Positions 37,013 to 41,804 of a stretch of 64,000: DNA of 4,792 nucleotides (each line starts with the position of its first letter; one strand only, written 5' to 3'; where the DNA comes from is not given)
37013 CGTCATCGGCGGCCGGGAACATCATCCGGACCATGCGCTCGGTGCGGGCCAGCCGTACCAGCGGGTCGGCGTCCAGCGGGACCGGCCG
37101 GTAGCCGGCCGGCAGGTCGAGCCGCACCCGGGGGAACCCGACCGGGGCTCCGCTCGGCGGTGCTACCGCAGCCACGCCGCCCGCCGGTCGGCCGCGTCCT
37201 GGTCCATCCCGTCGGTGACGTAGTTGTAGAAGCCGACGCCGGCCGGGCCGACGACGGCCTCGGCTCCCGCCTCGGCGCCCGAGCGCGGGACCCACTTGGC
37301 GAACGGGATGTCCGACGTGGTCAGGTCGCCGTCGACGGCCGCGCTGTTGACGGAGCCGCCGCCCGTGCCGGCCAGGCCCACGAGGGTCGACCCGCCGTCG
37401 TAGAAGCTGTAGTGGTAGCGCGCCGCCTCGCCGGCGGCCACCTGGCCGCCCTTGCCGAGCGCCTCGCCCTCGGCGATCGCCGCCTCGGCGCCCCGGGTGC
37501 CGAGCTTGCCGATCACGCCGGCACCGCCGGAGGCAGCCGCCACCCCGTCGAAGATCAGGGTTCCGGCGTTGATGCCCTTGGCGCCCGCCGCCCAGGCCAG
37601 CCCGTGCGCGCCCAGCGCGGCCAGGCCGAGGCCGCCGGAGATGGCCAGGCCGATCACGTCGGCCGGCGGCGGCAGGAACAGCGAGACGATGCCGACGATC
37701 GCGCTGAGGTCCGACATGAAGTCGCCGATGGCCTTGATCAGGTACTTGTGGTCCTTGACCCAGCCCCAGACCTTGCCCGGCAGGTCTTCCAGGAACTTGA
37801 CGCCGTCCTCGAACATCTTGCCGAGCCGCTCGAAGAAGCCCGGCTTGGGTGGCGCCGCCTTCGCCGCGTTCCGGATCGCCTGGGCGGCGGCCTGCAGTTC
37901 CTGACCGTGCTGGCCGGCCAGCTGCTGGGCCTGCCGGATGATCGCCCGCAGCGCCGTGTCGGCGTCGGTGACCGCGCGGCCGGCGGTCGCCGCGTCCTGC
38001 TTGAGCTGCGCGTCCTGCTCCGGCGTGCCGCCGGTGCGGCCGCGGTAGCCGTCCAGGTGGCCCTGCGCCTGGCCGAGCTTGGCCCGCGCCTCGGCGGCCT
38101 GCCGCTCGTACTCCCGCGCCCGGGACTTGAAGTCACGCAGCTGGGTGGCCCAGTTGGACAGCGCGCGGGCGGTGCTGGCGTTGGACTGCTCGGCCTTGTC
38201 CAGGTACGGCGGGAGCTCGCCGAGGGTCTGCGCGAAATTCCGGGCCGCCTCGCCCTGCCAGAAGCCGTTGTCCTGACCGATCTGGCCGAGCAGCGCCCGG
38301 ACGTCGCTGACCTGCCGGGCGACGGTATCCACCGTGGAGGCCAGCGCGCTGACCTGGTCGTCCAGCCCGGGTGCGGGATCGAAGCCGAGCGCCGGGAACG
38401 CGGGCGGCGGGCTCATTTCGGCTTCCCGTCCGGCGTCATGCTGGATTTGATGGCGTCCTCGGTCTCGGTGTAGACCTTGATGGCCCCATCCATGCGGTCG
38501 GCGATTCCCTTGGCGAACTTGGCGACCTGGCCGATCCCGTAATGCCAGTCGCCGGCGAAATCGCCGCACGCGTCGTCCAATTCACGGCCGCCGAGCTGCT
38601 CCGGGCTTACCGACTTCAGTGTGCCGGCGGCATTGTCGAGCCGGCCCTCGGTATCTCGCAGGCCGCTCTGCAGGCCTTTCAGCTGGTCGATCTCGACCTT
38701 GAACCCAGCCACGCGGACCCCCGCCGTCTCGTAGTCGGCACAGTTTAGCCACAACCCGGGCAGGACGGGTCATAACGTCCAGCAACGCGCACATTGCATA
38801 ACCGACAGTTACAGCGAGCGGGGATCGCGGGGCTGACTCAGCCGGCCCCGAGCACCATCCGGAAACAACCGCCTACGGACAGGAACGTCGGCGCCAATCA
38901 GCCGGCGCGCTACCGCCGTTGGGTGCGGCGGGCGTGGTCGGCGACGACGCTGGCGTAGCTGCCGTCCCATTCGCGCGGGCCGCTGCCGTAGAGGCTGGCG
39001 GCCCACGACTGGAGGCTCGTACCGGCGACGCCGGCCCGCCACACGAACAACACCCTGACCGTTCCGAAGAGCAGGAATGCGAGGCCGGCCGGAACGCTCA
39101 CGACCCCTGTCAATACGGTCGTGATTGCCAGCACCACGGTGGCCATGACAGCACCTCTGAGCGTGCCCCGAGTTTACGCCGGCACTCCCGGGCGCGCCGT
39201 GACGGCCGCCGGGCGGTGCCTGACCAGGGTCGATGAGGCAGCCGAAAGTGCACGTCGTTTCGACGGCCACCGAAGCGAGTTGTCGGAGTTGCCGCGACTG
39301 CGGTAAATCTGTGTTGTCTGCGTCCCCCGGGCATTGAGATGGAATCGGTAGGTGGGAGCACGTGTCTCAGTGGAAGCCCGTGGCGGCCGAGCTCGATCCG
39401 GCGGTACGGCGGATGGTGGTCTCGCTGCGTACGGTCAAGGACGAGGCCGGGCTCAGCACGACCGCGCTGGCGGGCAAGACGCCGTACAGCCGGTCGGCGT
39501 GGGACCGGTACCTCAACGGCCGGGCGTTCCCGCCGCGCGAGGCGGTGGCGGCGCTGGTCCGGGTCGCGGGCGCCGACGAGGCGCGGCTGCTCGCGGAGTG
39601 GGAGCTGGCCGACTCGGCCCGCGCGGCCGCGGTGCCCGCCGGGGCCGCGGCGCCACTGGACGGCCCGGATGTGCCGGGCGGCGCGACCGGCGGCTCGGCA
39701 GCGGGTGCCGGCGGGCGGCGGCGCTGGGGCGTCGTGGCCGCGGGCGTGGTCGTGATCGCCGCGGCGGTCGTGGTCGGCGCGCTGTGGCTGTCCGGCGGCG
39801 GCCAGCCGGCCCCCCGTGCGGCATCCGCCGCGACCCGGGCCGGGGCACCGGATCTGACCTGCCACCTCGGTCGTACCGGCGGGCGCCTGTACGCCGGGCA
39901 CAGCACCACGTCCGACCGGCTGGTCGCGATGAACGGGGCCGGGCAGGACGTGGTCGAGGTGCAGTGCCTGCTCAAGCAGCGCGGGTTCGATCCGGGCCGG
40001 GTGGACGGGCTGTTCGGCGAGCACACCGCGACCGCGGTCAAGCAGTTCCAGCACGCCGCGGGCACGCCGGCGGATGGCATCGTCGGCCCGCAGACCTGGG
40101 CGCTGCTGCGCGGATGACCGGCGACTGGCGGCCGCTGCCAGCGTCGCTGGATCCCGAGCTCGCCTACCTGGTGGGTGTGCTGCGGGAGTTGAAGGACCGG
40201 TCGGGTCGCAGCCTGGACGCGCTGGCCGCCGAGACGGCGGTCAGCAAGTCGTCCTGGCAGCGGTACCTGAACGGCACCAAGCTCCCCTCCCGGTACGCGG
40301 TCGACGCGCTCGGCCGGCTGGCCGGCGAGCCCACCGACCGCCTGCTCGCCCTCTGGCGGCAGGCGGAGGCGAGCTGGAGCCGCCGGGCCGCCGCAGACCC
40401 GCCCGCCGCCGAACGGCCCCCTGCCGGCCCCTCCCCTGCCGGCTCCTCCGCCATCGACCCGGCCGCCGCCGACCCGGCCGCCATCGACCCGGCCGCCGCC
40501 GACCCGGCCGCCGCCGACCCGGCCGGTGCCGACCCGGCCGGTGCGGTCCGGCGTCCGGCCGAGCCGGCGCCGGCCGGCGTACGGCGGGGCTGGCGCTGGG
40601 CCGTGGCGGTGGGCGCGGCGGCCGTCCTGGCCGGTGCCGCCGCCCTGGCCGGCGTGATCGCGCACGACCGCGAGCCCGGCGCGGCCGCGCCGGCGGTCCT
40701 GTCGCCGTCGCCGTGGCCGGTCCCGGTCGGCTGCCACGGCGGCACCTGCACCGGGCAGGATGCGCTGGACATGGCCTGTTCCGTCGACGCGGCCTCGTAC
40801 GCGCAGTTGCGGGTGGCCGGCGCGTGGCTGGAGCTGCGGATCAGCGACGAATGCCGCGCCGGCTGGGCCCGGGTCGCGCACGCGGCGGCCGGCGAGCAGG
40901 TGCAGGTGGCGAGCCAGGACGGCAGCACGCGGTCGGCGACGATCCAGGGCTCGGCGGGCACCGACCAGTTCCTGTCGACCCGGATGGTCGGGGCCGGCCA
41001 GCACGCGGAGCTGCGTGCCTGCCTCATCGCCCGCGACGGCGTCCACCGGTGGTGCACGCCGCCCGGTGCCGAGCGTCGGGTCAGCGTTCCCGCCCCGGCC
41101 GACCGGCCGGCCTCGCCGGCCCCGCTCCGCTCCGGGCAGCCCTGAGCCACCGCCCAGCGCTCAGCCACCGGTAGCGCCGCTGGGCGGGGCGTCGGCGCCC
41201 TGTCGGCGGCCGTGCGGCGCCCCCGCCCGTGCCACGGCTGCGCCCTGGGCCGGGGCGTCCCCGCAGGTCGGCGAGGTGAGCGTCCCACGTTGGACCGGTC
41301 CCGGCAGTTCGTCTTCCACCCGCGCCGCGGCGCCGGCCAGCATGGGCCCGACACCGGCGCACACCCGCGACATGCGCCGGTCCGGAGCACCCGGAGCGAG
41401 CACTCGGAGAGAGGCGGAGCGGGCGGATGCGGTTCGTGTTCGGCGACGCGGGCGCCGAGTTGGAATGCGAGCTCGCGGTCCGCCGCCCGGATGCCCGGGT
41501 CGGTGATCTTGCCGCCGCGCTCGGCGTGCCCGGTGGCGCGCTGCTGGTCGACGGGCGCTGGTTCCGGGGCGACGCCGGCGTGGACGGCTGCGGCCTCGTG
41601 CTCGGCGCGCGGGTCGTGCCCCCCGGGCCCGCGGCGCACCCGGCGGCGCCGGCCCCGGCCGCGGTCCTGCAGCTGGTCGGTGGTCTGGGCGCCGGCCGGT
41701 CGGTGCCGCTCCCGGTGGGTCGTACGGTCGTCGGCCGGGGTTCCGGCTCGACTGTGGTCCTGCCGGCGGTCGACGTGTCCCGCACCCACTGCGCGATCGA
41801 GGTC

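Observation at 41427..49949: Second, minimal T7SS-like module: FHA-bearing EssC-type ATPase, WXG100-like proteins and a PG-sensing Ser/Thr kinase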

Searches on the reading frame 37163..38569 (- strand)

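Call 13: search_protein_families(library=pfam, proteins=[window:37163-38569:-], max_evalue=0.01)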
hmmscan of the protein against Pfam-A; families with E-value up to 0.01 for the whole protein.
window:37163-38569:- (468 aa): 3 families
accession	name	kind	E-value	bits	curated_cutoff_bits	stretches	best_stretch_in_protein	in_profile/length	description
PF06013.18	WXG100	-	9.9e-05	23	27.3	1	69-146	9-83/86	Proteins of 100 residues with WXG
PF21725.3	T7SS_signal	-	0.00052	20.4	27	1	72-243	75-241/241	Putative T7SS secretion signal domain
PF07201.16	HrpJ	-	0.0028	18.4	25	1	128-238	9-114/166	HrpJ-like domain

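Call 14: search_protein_families(library=ncbifam, proteins=[window:37163-38569:-], max_evalue=0.01)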
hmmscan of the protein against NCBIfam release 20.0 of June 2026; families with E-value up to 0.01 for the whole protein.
window:37163-38569:- (468 aa): 2 families
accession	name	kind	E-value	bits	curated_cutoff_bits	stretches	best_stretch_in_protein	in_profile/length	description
TIGR02168.1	SMC_prok_B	equivalog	0.0018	16.1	567.35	1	123-226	786-889/1181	chromosome segregation protein SMC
TIGR03930.1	WXG100_ESAT6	subfamily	0.0059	16.8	44.85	1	71-146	11-83/90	WXG100 family type VII secretion target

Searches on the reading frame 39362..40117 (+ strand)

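Call 11: search_protein_families(library=pfam, proteins=[window:39362-40117:+], max_evalue=0.01)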
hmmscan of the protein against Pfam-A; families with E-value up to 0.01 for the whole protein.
window:39362-40117:+ (251 aa): 3 families
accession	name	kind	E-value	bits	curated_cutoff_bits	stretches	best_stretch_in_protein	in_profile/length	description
PF01471.23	PG_binding_1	-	1.1e-19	70.8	23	1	194-249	2-57/57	Putative peptidoglycan binding domain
PF13560.12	HTH_31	-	2.9e-13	50.3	27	1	22-75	6-60/64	Helix-turn-helix domain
PF09374.15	PG_binding_3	-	0.0014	19.2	24.6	0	225-247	2-29/76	Predicted Peptidoglycan domain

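Call 14: search_protein_families(library=ncbifam, proteins=[window:39362-40117:+], max_evalue=0.01)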
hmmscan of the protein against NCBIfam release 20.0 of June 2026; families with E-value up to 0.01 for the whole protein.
window:39362-40117:+ (251 aa): 7 families
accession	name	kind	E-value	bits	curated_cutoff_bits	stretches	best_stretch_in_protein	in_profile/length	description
TIGR02869.1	spore_SleB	equivalog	2.9e-14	53.4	236.5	1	189-249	8-68/201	spore cortex-lytic enzyme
NF052335.1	PdgHdaseHSB129560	equivalog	4.6e-12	45.9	500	1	179-248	191-260/330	peptidoglycan hydrolase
NF052336.1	PdgHdaseHSB100310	equivalog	3.4e-10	39.8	500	1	193-248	190-245/316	peptidoglycan hydrolase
NF052377.1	lmo1851_S41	exception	9.1e-08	31.2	725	1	188-245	384-441/468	lmo1851 family serine protease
NF004786.0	PRK06132.1-3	equivalog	2.8e-07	29.7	329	1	187-239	213-265/418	hypothetical protein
TIGR03979.1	His_Ser_Rich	equivalog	1.3e-06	28.5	121.65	1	178-245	114-182/190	His-Xaa-Ser repeat protein HxsA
NF038080.1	PG_bind_siph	domain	0.0011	19.2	55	1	217-250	39-75/76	peptidoglycan-binding protein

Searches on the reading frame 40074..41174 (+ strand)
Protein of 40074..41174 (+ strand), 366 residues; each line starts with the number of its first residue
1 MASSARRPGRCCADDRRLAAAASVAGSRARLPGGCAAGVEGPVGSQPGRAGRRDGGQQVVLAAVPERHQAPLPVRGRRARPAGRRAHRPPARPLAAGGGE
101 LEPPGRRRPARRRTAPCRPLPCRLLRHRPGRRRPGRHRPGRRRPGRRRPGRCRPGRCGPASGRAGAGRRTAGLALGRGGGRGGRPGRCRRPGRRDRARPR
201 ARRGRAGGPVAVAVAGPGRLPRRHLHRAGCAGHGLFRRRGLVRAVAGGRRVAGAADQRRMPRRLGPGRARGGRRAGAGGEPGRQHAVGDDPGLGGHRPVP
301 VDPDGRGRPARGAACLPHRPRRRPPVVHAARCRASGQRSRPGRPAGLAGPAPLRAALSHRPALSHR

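Call 13: search_protein_families(library=pfam, proteins=[window:40074-41174:+], max_evalue=0.01)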
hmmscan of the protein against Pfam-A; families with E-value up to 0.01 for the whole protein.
window:40074-41174:+ (366 aa): 0 families

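Call 58: search_protein_families(library=pfam, proteins=[window:40114-41145:+], max_evalue=0.01)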
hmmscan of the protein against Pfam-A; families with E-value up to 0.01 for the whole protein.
window:40114-41145:+ (343 aa): 2 families
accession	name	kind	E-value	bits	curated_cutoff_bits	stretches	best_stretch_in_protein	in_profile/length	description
PF10901.13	DUF2690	-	3.8e-11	43.5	23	1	211-297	2-88/94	Protein of unknown function (DUF2690)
PF13560.12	HTH_31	-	2.3e-10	41.1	27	1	21-77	4-61/64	Helix-turn-helix domain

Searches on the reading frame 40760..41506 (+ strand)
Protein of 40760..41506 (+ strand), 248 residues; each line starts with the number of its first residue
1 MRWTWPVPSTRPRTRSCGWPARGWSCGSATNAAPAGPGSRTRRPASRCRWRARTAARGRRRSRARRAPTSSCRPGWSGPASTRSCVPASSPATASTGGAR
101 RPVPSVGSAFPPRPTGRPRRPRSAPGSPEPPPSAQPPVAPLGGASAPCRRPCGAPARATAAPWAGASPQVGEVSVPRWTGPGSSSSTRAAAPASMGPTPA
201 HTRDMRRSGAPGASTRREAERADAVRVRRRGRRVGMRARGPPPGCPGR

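Call 13: search_protein_families(library=pfam, proteins=[window:40760-41506:+], max_evalue=0.01)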
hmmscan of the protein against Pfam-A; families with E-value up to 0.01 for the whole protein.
window:40760-41506:+ (248 aa): 0 families

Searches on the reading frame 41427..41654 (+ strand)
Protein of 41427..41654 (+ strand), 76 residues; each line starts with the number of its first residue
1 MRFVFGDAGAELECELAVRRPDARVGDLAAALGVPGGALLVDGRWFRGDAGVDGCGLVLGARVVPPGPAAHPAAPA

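Call 65: predict_structure(alignment_id=A4)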
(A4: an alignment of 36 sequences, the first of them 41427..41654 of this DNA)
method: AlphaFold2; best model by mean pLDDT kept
length: 76 residues; sequences in the alignment: 36
mean_pLDDT: 86.5   pTM: 0.72
mean pLDDT of the five models: 86.5, 85.7, 85.4, 85.3, 85.2
residues with pLDDT >= 90: 45; 70-90: 23; 50-70: 6; < 50: 2
segments of 3 or more residues with pLDDT < 50: none
pLDDT, mean of each block of 10 residues (from residue 1): 89 89 92 91 93 90 82 51
secondary structure, 60 per line:
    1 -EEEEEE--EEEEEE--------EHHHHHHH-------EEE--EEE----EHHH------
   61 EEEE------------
elements in order: E2-7 E10-15 H25-31 E39-41 E44-46 E61-64

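Call 67: fold_search(model_id=the predicted structure, library=pdb)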
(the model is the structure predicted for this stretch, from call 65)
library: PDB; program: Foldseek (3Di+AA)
matches with E <= 10: 982; with E <= 0.001: 0
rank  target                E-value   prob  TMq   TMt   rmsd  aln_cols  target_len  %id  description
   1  2mqj_MODEL_1_A        4.7e-03  0.98  0.48  0.47   4.4        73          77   23  Solution structure of ubiquitin-like protein from Caldiarchaeum subterraneum (released 2015-06-24)
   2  4hwi_B                5.0e-03  1.00  0.56  0.27   3.5        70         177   16  Crystal structure of ATBAG1 in complex with HSP70 (released 2013-05-29)
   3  6fj7                  5.0e-03  1.00  0.54  0.52   3.5        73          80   25  Caldiarchaeum Subterraneum Ubiquitin (released 2018-07-25)
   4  6fno_D                1.1e-02  0.98  0.51  0.46   3.9        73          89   23  Caldiarchaeum Subterraneum Ubiquitin:Rpn11-homolog complex, zinc soak (released 2018-07-25)
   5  4kdi_D                1.2e-02  1.00  0.55  0.55   3.3        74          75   18  Crystal structure of p97/VCP N in complex with OTU1 UBXL (released 2014-03-19)
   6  8ikt_C                1.5e-02  0.98  0.52  0.54   3.6        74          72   23  Ternary trans-complex of phospho-parkin with cis ACT and pUb (released 2024-09-11)
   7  6fnn_C                1.8e-02  0.97  0.51  0.45   3.9        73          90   23  Caldiarchaeum Subterraneum Ubiquitin:Rpn11-homolog complex (released 2018-07-25)
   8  4kdl_B                1.9e-02  0.99  0.56  0.60   3.2        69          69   19  Crystal structure of p97/VCP N in complex with OTU1 UBXL (released 2014-03-19)
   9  9heu_x                2.1e-02  1.00  0.64  0.58   2.8        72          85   18  Co-chaperone Bag1-bound human 26S proteasome in SBAG1 state (released 2025-12-31)
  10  1xd3_B                2.2e-02  0.98  0.55  0.56   3.3        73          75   14  Crystal structure of UCHL3-UbVME complex (released 2004-11-23)
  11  6glc_A                2.4e-02  0.97  0.52  0.16   3.7        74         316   23  Structure of phospho-Parkin bound to phospho-ubiquitin (released 2018-06-13)
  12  5lrv_B                2.5e-02  1.00  0.62  0.65   2.7        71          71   14  Structure of Cezanne/OTUD7B OTU domain bound to Lys11-linked diubiquitin (released 2016-10-19)
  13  3dbr_J                2.5e-02  0.99  0.58  0.57   3.2        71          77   15  Structural Dissection of a Gating Mechanism Preventing Misactivation of Ubiquitin by NEDD8's E1 (APPBP1-UBA3Arg190Gln- (released 2008-08-12)
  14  1tbe_B                2.7e-02  1.00  0.64  0.67   2.4        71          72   13  STRUCTURE OF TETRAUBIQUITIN SHOWS HOW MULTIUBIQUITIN CHAINS CAN BE FORMED (released 1994-01-31)
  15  2zcb_B                2.9e-02  1.00  0.64  0.66   2.5        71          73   11  Crystal Structure of ubiquitin P37A/P38A (released 2007-11-20)
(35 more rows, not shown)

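Call 97: search_protein_families(library=pfam, alignment_id=A5, max_evalue=10)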
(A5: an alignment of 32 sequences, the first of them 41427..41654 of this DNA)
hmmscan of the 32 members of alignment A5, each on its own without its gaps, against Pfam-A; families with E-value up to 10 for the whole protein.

A. member 1, window:41427-41654:+ (76 aa): 0 families

B. families by the number of members that match (of 32 scanned): 15 families
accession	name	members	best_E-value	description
PF08817.16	YukD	4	0.00029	WXG100 protein secretion system (Wss), protein YukD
PF21965.2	SAMP2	4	0.035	Small archaeal modifier protein 2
PF11976.14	Rad60-SLD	2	0.0021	Ubiquitin-2 like Rad60 SUMO-like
PF21403.4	OTU1_UBXL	1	0.00039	OTU1, UBXL domain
PF02824.27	TGS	1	0.0027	TGS domain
PF00498.31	FHA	1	0.0033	FHA domain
PF20326.3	DUF6621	1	0.017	Family of unknown function (DUF6621)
PF24155.1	DUF7406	1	0.026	Domain of unknown function (DUF7406)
PF13550.12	Phage-tail_3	1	0.07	Putative phage tail protein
PF02597.26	ThiS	1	0.1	ThiS family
PF02955.21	GSH-S_ATP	1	0.14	Prokaryotic glutathione synthetase, ATP-grasp domain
PF13412.12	HTH_24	1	0.25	Winged helix-turn-helix DNA-binding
PF03553.21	Na_H_antiporter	1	0.3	Na+/H+ antiporter family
PF09665.15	RE_Alw26IDE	1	0.41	Type II restriction endonuclease (RE_Alw26IDE)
PF03990.20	DUF348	1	0.49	G5-linked-Ubiquitin-like domain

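Call 98: search_solved_structures(query=A5, max_evalue=10)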
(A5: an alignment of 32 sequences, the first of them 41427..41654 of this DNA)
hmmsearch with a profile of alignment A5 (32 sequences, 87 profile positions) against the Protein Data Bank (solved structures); distinct sequences matched with E-value up to 10: 43.
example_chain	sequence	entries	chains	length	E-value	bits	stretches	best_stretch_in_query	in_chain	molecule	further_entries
2mlb_A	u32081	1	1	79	0.00015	24.9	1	14-70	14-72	redesigned ubiquitin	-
6l0l_A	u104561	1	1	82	0.001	22.2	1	11-74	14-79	Hydra-1ubq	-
2l32_A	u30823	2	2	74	0.0028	20.9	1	10-55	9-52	Small archaeal modifier protein 2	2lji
4hrs_A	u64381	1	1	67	0.0029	20.8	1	10-55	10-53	Small archaeal modifier protein 2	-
3m62_B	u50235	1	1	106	0.0036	20.5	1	28-82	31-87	UV excision repair protein RAD23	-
6jh1_D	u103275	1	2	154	0.0037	20.4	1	17-67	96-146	Ubiquitin-like protein ISG15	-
9jtc_C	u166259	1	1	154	0.0043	20.3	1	18-67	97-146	Ubiquitin-like protein ISG15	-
2nbu_A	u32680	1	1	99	0.0044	20.2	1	28-79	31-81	UV excision repair protein RAD23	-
2iq7_A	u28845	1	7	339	0.012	18.8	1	23-71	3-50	endopolygalacturonase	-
9nn9_A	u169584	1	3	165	0.032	17.4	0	37-72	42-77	Ubiquitin-like protein ISG15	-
6bi8_C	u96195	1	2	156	0.035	17.3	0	37-72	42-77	Ubiquitin-like protein ISG15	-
1z2m_A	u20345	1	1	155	0.035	17.3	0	37-72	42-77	interferon, alpha-inducible protein (clone IFI-15K)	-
8oif_I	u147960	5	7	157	0.035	17.3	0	37-71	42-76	Ubiquitin-like protein ISG15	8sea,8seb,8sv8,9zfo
3pse_B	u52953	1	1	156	0.036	17.3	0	37-71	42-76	Ubiquitin-like protein ISG15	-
3rt3_B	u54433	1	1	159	0.036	17.3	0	37-72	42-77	Ubiquitin-like protein ISG15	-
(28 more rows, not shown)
